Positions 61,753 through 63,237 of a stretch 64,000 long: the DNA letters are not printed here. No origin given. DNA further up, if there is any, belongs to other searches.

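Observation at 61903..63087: Orphan Card1/Can2-like CARF-nuclease with no CRISPR-Cas or cyclase in 64 kb, downstream of lexA-comM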

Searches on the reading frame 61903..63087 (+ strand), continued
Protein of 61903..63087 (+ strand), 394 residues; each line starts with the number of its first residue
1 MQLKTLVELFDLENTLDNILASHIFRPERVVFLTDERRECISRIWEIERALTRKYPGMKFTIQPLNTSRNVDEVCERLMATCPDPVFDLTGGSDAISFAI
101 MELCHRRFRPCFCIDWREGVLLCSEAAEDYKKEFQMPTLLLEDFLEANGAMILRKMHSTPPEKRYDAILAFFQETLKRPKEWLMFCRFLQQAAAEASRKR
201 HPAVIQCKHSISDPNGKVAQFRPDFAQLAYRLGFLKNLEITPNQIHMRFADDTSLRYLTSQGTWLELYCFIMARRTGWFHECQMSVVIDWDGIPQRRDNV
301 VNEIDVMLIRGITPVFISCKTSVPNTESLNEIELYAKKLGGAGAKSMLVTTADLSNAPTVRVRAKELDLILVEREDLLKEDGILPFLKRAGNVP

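Call 83: search_protein_families(library=padloc, alignment_id=A4, max_evalue=1e-8)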
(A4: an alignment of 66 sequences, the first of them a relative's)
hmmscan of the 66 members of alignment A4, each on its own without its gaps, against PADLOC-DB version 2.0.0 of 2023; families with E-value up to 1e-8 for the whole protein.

A. member 1, L014:720-3017:- (765 aa): 0 families

B. families by the number of members that match (of 66 scanned): 23 families
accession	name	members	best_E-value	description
PDLC04135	mad3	4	5e-56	mads_3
PDLC03958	SngA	1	2.8e-79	-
PDLC04689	PDC-M51A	1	4e-44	-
PDLC02196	IetA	1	2.6e-42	-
PDLC04232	IetA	1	1.6e-34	-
PDLC01097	C3a214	1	6.7e-34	GlgB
PDLC02195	IetA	1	8.2e-34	-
PDLC01990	CARF_m8--CARF_Beta-galactosidase_LolE_TM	1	3.2e-21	-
PDLC04231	IetA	1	1.6e-18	-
PDLC04140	mad8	1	5.2e-15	mads_8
PDLC02980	AriA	1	1.2e-13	-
PDLC01770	Cas3g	1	5e-13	-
PDLC00914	TRIP13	1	1e-11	TRIP13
PDLC01762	Cas3b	1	6.1e-11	-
PDLC02707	PbeA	1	7.1e-11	PbeA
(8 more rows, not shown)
